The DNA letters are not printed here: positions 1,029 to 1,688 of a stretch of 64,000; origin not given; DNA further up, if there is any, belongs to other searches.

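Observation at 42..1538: Four-gene plus-strand cassette next to attP/int: two paralogous 4-TM proteins, a Cys-rich lipoprotein and a Trypco2-like protein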

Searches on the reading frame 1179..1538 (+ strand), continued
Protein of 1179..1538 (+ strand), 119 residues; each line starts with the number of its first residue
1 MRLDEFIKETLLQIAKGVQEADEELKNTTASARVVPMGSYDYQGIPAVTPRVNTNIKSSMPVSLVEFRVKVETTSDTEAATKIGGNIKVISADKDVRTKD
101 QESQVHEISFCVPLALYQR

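Call 86: search_protein_families(library=pfam, proteins=[L027:5179-5994:+, L027:6001-6405:+, L027:4938-5225:+, L019:4976-5521:+, L019:5525-5818:+, L019:4434-4826:+, L022:5985-6566:+, L022:6622-7011:+], max_evalue=0.1)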
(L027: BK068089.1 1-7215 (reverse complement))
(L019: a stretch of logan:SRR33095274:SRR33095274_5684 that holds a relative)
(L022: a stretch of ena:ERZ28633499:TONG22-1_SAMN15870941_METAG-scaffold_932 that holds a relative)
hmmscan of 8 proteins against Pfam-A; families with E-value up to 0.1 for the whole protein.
L027:5179-5994:+ (271 aa): 1 family
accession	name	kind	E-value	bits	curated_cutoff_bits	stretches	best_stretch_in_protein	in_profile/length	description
PF00717.28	Peptidase_S24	-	1.5e-12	47.6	23.3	1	165-259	28-113/116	Peptidase S24-like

L027:6001-6405:+ (134 aa): 0 families

L027:4938-5225:+ (95 aa): 0 families

L019:4976-5521:+ (181 aa): 1 family
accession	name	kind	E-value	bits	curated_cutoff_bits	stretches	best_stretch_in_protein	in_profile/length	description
PF00166.26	Cpn10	-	0.005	17.3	21.1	1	14-76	9-73/93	Chaperonin 10 Kd subunit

L019:5525-5818:+ (97 aa): 14 families
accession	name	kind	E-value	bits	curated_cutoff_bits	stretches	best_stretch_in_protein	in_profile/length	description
PF07022.19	Phage_CI_repr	-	8.9e-08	32.8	22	1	8-46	2-40/65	Bacteriophage CI repressor helix-turn-helix domain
PF12728.13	HTH_17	-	0.00016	22.3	27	1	20-43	3-26/51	Helix-turn-helix domain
PF01381.28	HTH_3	-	0.002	18.6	23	1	20-39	11-30/55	Helix-turn-helix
PF01047.28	MarR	-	0.0046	17.3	24.6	1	7-41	7-40/59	MarR family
PF15943.11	YdaS_toxin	-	0.011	15.9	30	1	22-41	12-31/65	Bacterial toxin YdaS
PF08279.18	HTH_11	-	0.015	15.6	25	1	6-40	3-37/55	HTH domain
PF13384.12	HTH_23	-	0.023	14.9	24.6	1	20-41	19-40/50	Homeodomain-like domain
PF13412.12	HTH_24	-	0.025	14.6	21.9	1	1-36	1-35/48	Winged helix-turn-helix DNA-binding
PF06825.17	HSBP1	-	0.031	14.5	28.6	1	77-96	24-43/51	Heat shock factor binding protein 1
PF08281.18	Sigma70_r4_2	-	0.035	14.2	25.7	1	20-43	28-51/54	Sigma-70, region 4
PF07037.17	YfeC-like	-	0.041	14.6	22.9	0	20-41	2-23/122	Transcription regulator YfeC-like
PF13338.12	AbiEi_4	-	0.049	14.2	25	1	10-43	5-37/49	Transcriptional regulator, AbiEi antitoxin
PF13518.12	HTH_28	-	0.068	13.7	25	0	15-41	9-35/52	Helix-turn-helix domain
PF13551.12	HTH_29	-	0.085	13.4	28.1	0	20-41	14-35/64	Winged helix-turn helix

L019:4434-4826:+ (130 aa): 10 families
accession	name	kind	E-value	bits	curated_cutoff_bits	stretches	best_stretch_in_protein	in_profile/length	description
PF12329.13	TMF_DNA_bd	-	0.0087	16.5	35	1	74-107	30-63/74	TATA element modulatory factor 1 DNA binding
PF08614.16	ATG16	-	0.012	16.3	33.7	1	68-108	114-154/200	Autophagy protein 16 (ATG16)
PF15943.11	YdaS_toxin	-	0.025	14.8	30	1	20-48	14-42/65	Bacterial toxin YdaS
PF25764.1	KIF21A_4th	-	0.035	14.2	33.1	1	76-112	13-49/183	KIF21A-like domain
PF19111.5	DUF5798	-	0.037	14.7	27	1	79-111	31-63/89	Family of unknown function (DUF5798)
PF23984.1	DUF7307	-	0.048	14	27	1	79-124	9-56/129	Pam3 gp33-like protein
PF00356.27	LacI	-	0.049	13.9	27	0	25-40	10-25/46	Bacterial regulatory proteins, lacI family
PF12802.13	MarR_2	-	0.05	14.2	27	1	9-35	13-41/61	MarR family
PF20042.4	DUF6444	-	0.06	14.4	27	1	72-102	4-43/85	Family of unknown function (DUF6444)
PF13443.12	HTH_26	-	0.071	13.8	22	0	6-40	2-36/63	Cro/C1-type HTH DNA-binding domain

L022:5985-6566:+ (193 aa): 0 families

L022:6622-7011:+ (129 aa): 0 families

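Call 88: find_encoding_contigs(protein=P0075, flank=5000, max_places=3)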
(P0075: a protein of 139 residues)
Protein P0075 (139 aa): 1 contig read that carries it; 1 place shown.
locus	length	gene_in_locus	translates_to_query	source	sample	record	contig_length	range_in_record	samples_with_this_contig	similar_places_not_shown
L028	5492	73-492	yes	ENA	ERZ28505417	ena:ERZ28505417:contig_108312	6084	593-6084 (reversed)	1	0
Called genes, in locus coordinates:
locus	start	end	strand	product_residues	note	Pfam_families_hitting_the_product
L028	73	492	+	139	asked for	-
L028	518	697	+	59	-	-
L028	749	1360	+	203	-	-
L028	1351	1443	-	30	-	-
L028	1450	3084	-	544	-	PF14706:Tnp_DNA_bind, PF01609:DDE_Tnp_1 (weak), PF02281:Dimer_Tnp_Tn5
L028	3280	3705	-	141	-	-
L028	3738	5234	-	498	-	PF02661:Fic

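Call 90: find_encoding_contigs(protein=P0085, flank=5000, max_places=3)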
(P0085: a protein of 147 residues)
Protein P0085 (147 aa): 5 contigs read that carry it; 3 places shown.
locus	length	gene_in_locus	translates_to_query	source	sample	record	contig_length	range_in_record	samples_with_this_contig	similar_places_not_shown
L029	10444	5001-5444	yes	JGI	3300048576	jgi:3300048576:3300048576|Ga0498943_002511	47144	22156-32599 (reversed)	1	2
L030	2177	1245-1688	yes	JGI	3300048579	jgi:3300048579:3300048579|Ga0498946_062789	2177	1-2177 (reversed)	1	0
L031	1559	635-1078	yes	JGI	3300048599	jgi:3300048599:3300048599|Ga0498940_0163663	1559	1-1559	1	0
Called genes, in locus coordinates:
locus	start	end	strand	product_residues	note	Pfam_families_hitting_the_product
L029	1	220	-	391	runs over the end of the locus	PF03308:MeaB, PF02492:cobW (faint)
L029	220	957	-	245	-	PF00696:AA_kinase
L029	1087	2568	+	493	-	PF03629:SASA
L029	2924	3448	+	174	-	-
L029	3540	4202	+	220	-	PF00702:Hydrolase, PF12710:HAD, PF13419:HAD_2, PF13242:Hydrolase_like (weak)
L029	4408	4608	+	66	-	PF05973:Gp49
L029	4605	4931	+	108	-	PF12844:HTH_19 (weak), PF13560:HTH_31, PF01381:HTH_3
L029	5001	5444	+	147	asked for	-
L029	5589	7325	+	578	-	PF13667:ThiC-associated, PF01964:ThiC_Rad_SAM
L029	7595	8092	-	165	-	-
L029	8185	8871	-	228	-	PF00005:ABC_tran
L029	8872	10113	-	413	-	PF12704:MacB_PCD, PF02687:FtsX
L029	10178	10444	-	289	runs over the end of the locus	-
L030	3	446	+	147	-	PF00702:Hydrolase, PF12710:HAD (faint), PF13419:HAD_2, PF13242:Hydrolase_like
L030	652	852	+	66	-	PF05973:Gp49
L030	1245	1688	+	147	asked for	-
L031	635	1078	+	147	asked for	-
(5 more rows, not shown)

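Call 91: find_encoding_contigs(protein=P0099, flank=5000, max_places=3)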
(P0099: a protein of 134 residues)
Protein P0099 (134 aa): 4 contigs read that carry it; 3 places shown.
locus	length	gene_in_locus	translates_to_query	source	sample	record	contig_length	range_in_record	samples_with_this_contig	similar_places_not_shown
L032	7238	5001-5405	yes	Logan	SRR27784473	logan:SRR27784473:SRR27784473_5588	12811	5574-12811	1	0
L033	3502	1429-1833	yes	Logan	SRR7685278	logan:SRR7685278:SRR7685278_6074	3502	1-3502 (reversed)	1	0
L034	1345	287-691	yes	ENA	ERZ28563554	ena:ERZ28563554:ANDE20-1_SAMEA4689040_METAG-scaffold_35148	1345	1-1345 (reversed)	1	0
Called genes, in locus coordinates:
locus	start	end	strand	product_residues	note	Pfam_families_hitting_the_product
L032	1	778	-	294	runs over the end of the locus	PF13401:AAA_22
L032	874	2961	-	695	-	-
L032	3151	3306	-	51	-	-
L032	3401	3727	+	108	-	-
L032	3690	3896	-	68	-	-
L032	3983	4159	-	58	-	-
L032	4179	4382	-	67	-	-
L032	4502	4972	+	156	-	PF07022:Phage_CI_repr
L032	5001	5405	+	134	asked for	-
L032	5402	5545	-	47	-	-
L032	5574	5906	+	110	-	-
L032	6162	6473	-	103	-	-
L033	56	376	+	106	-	-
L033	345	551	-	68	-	-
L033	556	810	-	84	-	-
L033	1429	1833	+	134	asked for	-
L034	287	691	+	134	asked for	-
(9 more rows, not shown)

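Call 95: search_dna_similar(query=P0099, collection=phages, mode=protein, max_evalue=0.001, max_rows=30)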
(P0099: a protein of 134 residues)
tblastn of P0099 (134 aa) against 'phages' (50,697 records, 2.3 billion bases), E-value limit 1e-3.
Records with a match: 7; places in all: 7; records where one place covers at least 80% of the query: 2.
Best place of each record, by identity: <60% 7.
By first word of the organism name: Riemerella 3; Porphyromonas 2; Phage 1; Bacteroides 1.
By host as written in the record: Porphyromonas gingivalis EM3 1; Porphyromonas gingivalis HG1691old 1; Riemerella anatipestifer RAf2 1; Riemerella sp. 1; Riemerella anatipestifer RAf63 1; - 1; Bacteroides salyersiae BG8 1.
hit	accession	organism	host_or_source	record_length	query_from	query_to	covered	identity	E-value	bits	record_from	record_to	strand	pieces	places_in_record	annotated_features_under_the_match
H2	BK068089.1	Porphyromonas phage phage006a_EM3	Porphyromonas gingivalis EM3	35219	1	117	87%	40.6%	7e-13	69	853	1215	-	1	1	hypothetical protein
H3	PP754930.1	Porphyromonas phage phage010a_HG1691old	Porphyromonas gingivalis HG1691old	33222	1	117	87%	39.2%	1e-6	74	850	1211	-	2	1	hypothetical protein (x2)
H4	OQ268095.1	Riemerella phage vB_RanS_CRP5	Riemerella anatipestifer RAf2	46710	1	107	80%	40.9%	5e-17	81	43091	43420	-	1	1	hypothetical protein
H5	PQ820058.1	Riemerella phage PJA1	Riemerella sp.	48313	1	107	80%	40.9%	5e-17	81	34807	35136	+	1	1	hypothetical protein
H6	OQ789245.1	Riemerella phage vB_RanS_CRP6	Riemerella anatipestifer RAf63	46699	1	107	80%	39.1%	5e-16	79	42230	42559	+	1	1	hypothetical protein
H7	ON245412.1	Phage vB_RanS_PJN03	sewage water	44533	1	107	80%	39.1%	9e-16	78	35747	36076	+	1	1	hypothetical protein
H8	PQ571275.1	Bacteroides phage BS-TP2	Bacteroides salyersiae BG8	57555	1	107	80%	33.6%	3e-9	59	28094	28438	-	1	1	Alpha-D-ribose 1-methylphosphonate 5-triphosphate diphosphatase PhnM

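Call 96: search_dna_similar(query=P0065, collection=phages, mode=protein, max_evalue=0.001, max_rows=30)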
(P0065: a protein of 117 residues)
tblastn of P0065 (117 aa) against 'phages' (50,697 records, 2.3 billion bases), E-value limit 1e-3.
No match.

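Call 97: get_annotated_region(hit=H4, flank=3000)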
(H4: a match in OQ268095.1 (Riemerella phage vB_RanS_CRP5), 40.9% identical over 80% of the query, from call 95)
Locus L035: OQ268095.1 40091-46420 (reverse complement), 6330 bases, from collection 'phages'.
description: Riemerella phage vB_RanS_CRP5, complete genome.
organism: Riemerella phage vB_RanS_CRP5 (NCBI taxid 3025375)
taxonomy: Viruses; Duplodnaviria; Heunggongvirae; Uroviricota; Caudoviricetes
host: Riemerella anatipestifer RAf2; source: duck excrement; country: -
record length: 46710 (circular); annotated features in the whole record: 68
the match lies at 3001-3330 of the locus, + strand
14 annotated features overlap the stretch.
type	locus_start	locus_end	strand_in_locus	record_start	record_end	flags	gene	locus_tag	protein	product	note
CDS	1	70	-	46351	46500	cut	-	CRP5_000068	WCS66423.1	hypothetical protein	-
CDS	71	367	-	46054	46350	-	-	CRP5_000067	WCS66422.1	hypothetical protein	-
CDS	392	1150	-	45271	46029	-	-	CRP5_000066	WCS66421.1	hypothetical protein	-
CDS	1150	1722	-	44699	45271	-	-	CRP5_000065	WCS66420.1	essential recombination function protein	-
CDS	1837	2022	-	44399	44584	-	-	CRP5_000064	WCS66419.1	hypothetical protein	-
CDS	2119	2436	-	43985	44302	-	-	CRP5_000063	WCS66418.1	hypothetical protein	-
CDS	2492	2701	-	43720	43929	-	-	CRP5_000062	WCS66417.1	hypothetical protein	-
CDS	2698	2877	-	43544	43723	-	-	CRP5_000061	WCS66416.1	hypothetical protein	-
CDS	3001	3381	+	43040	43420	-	-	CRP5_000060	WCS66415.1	hypothetical protein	-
CDS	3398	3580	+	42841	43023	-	-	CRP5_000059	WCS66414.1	hypothetical protein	-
CDS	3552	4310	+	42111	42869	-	-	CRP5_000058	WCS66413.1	hypothetical protein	-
CDS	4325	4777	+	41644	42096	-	-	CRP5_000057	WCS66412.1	hypothetical protein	-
CDS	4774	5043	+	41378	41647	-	-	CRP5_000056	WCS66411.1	hypothetical protein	-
CDS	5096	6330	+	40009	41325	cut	-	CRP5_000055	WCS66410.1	hypothetical protein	-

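Call 98: get_annotated_region(hit=H8, flank=3500)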
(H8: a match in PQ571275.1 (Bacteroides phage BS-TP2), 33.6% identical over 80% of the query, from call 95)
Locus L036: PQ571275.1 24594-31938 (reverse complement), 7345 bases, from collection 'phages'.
description: Bacteroides phage BS-TP2, complete genome.
organism: Bacteroides phage BS-TP2 (NCBI taxid 3385222)
taxonomy: Viruses
host: Bacteroides salyersiae BG8; source: sewage from septic tank; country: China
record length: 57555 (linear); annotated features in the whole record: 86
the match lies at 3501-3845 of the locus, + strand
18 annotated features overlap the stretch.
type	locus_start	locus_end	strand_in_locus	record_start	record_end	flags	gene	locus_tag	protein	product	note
CDS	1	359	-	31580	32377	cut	-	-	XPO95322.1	ParB-like nuclease domain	BS-TP2_gp55; BS-TP2_gp55; Annot2=(structure alignment-afuniprot50) AF-A0A0F9GE21-F1-model_v4 ParB domain-containing ...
CDS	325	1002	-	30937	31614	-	-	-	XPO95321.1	phosphoadenosine phosphosulfate reductase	BS-TP2_gp54; BS-TP2_gp54; Annot2=(structure alignment-afuniprot50) AF-A0A6N2RG39-F1-model_v4 Phosphoadenosine ...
CDS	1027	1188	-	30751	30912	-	-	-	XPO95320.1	hypothetical protein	BS-TP2_gp53; BS-TP2_gp53; None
CDS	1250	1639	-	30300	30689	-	-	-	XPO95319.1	ASCH domain-containing protein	BS-TP2_gp52; BS-TP2_gp52; None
CDS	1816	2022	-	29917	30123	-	-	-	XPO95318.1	DUF3873 domain-containing protein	BS-TP2_gp51; BS-TP2_gp51; Annot2=(structure alignment-afuniprot50) AF-A0A174VPS2-F1-model_v4 DUF based on B. Theta Gene ...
CDS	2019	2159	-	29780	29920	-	-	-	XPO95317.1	hypothetical protein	BS-TP2_gp50; BS-TP2_gp50; None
CDS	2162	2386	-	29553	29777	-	-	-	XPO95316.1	hypothetical protein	BS-TP2_gp49; BS-TP2_gp49; None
CDS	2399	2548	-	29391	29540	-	-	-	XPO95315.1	hypothetical protein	BS-TP2_gp48; BS-TP2_gp48; None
CDS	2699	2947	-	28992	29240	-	-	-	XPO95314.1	hypothetical protein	BS-TP2_gp47; BS-TP2_gp47; None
CDS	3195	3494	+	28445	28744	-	-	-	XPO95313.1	transcriptional regulator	BS-TP2_gp46; BS-TP2_gp46; Annot2=(structure alignment-afuniprot50) AF-E5X395-F1-model_v4 Helix-turn-helix ...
CDS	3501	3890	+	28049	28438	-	-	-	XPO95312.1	Alpha-D-ribose 1-methylphosphonate 5-triphosphate diphosphatase PhnM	BS-TP2_gp45; BS-TP2_gp45; Annot2=(structure alignment-afuniprot50) AF-A0A0D1F4H4-F1-model_v4 Whole genome shotgun ...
CDS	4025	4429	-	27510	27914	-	-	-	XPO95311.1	type II toxin-antitoxin system HicB family antitoxin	BS-TP2_gp44; BS-TP2_gp44; Annot2=(structure alignment-afuniprot50) AF-A0A495KSQ6-F1-model_v4 Putative RNase H-like HicB ...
CDS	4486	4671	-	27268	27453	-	-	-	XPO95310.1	putative mRNA interferase HicA 1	BS-TP2_gp43; BS-TP2_gp43; Annot2=(hmm profile search-phrog [Rank2]) phrog_353 toxin;Annot3=(structure ...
CDS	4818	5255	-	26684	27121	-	-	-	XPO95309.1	Bro-N domain-containing protein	BS-TP2_gp42; BS-TP2_gp42; None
CDS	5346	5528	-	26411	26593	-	-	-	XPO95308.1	hypothetical protein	BS-TP2_gp41; BS-TP2_gp41; None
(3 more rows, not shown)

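Call 99: get_annotated_region(hit=H7, flank=3000)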
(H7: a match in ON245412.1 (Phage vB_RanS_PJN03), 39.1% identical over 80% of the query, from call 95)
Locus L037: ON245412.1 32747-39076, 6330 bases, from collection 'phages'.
description: Phage vB_RanS_PJN03, complete genome.
organism: Phage vB_RanS_PJN03 (NCBI taxid 2978982)
taxonomy: Viruses; Duplodnaviria; Heunggongvirae; Uroviricota; Caudoviricetes
host: -; source: sewage water; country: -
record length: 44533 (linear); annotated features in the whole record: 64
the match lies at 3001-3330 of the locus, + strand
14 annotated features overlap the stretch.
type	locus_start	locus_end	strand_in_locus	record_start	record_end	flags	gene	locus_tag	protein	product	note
CDS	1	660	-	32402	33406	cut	-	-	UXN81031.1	PD-(D/E)XK nuclease-like domain-containing protein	-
CDS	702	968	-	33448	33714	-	-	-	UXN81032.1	hypothetical protein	-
CDS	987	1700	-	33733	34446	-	-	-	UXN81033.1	ERF family protein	-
CDS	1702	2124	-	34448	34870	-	-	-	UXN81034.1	DUF3853 family protein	-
CDS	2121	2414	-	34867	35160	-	-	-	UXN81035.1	hypothetical protein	-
CDS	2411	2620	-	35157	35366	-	-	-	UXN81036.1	hypothetical protein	-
CDS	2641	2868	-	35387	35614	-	-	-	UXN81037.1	hypothetical protein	-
CDS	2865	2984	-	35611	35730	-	-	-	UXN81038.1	hypothetical protein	-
CDS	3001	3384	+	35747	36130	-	-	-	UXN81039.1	hypothetical protein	-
CDS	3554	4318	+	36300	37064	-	-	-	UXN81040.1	helix-turn-helix transcriptional regulator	-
CDS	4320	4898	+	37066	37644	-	-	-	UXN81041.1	hypothetical protein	-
CDS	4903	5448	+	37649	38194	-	-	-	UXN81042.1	hypothetical protein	-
CDS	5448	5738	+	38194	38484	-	-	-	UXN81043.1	hypothetical protein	-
CDS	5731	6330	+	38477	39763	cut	-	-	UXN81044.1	site-specific integrase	-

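Call 102: search_protein_families(library=padloc, proteins=[L005:7844-8125:+, L019:5820-6173:+, L027:6001-6405:+, P0085, P0099, L036:3501-3890:+, L035:3001-3381:+, L022:5985-6566:+, L022:6622-7011:+], max_evalue=0.1)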
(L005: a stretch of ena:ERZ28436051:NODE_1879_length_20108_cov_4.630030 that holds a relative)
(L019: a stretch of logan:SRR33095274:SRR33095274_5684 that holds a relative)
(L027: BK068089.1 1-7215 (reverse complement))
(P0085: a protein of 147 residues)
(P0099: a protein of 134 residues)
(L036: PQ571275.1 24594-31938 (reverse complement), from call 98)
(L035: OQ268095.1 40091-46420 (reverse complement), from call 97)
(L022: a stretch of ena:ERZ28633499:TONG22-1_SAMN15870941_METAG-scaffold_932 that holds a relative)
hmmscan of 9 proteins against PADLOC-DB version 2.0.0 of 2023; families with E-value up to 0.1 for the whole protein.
L005:7844-8125:+ (93 aa): 0 families

L019:5820-6173:+ (117 aa): 0 families

L027:6001-6405:+ (134 aa): 1 family
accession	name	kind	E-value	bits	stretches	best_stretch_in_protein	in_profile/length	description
PDLC03006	Hp3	-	0.0031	15.3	1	49-107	128-186/227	-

P0085 (147 aa): 0 families

P0099 (134 aa): 0 families

L036:3501-3890:+ (129 aa): 0 families

L035:3001-3381:+ (126 aa): 0 families

L022:5985-6566:+ (193 aa): 0 families

L022:6622-7011:+ (129 aa): 0 families

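Call 110: search_dna_similar(query=P0085, collection=phages, mode=protein, max_evalue=0.001, max_rows=30)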
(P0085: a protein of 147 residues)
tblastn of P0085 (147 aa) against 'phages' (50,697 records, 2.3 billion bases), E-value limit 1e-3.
Records with a match: 6; places in all: 6; records where one place covers at least 80% of the query: 3.
Best place of each record, by identity: <60% 6.
By first word of the organism name: Riemerella 3; Phage 1; Porphyromonas 1; Bacteroides 1.
By host as written in the record: Riemerella anatipestifer RAf63 1; - 1; Porphyromonas gingivalis EM3 1; Riemerella anatipestifer RAf2 1; Riemerella sp. 1; Bacteroides salyersiae BG8 1.
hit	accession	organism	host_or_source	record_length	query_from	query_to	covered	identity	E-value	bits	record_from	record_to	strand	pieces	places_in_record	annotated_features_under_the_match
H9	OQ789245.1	Riemerella phage vB_RanS_CRP6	Riemerella anatipestifer RAf63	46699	1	116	79%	33.6%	1e-11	67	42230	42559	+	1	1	hypothetical protein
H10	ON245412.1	Phage vB_RanS_PJN03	sewage water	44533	1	116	79%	33.3%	4e-12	68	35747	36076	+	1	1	hypothetical protein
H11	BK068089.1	Porphyromonas phage phage006a_EM3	Porphyromonas gingivalis EM3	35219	1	116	79%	33.1%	4e-9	59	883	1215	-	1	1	hypothetical protein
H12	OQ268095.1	Riemerella phage vB_RanS_CRP5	Riemerella anatipestifer RAf2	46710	1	124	84%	30.6%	8e-12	67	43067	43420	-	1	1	hypothetical protein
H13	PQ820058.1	Riemerella phage PJA1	Riemerella sp.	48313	1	124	84%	30.6%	8e-12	67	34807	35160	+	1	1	hypothetical protein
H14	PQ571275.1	Bacteroides phage BS-TP2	Bacteroides salyersiae BG8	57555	1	119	81%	31.1%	6e-12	67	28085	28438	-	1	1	Alpha-D-ribose 1-methylphosphonate 5-triphosphate diphosphatase PhnM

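Call 111: search_dna_similar(query=P0070, collection=phages, mode=protein, max_evalue=0.001, max_rows=30)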
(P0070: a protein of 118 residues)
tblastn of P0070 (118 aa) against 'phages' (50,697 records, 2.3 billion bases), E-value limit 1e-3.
Records with a match: 2; places in all: 2; records where one place covers at least 80% of the query: 1.
Best place of each record, by identity: <60% 2.
By first word of the organism name: Porphyromonas 2.
By host as written in the record: Porphyromonas gingivalis EM3 1; Porphyromonas gingivalis HG1691old 1.
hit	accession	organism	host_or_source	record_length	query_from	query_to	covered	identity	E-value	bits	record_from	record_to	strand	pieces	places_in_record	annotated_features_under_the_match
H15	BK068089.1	Porphyromonas phage phage006a_EM3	Porphyromonas gingivalis EM3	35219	1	113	96%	39.1%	2e-9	59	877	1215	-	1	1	hypothetical protein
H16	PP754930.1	Porphyromonas phage phage010a_HG1691old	Porphyromonas gingivalis HG1691old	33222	59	113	47%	50.0%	1e-4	45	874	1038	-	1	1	hypothetical protein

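Call 112: search_dna_similar(query=P0085, collection=plasmids, mode=protein, max_evalue=0.001, max_rows=25, rows=spread)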
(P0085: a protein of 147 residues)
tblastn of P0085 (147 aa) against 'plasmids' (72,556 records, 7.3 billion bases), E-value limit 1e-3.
Records with a match: 1; places in all: 1; records where one place covers at least 80% of the query: 0.
Best place of each record, by identity: <60% 1.
By first word of the organism name: Geminicoccaceae 1.
By predicted mobility (MOB-suite, as given by PLSDB): non-mobilizable 1.
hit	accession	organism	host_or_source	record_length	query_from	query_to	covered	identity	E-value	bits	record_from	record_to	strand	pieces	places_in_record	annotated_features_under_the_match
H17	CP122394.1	Geminicoccaceae bacterium SCSIO 64248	Montipora informis (coral)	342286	1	117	80%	33.3%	5e-7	54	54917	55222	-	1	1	hypothetical protein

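Call 113: get_annotated_region(hit=H17, flank=4000)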
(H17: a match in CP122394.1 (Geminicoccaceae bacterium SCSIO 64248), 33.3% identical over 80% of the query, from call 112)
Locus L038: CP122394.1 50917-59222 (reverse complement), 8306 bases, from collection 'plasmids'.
description: Geminicoccaceae bacterium SCSIO 64248 plasmid p1, complete sequence
organism: Geminicoccaceae bacterium SCSIO 64248 (NCBI taxid 3035935)
taxonomy: Bacteria; Pseudomonadota; Alphaproteobacteria; Geminicoccales; Geminicoccaceae; ; Geminicoccaceae bacterium SCSIO 64248
host: -; source: Montipora informis (coral); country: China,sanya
typing (MOB-suite, as given by PLSDB): non-mobilizable
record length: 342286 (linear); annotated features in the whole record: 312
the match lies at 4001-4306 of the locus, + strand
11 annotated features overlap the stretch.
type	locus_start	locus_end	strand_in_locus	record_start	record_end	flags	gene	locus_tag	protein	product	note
CDS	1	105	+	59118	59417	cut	-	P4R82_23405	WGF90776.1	thermonuclease family protein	-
CDS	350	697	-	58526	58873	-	-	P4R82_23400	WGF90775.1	hypothetical protein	-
CDS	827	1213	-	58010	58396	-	-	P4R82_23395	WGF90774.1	hypothetical protein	-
CDS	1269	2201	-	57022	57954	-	-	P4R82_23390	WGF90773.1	zincin-like metallopeptidase domain-containing protein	-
CDS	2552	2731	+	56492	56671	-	-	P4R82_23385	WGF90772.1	LysR family transcriptional regulator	-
CDS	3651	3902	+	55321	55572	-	-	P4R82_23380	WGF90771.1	hypothetical protein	-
CDS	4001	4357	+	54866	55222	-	-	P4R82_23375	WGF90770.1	hypothetical protein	-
CDS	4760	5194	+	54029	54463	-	-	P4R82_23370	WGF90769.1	transposase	-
CDS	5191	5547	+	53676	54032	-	tnpB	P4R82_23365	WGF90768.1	IS66 family insertion sequence element accessory protein TnpB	-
CDS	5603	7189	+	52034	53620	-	-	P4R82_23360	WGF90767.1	IS66 family transposase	-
CDS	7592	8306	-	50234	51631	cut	-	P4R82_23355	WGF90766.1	TolC family outer membrane protein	-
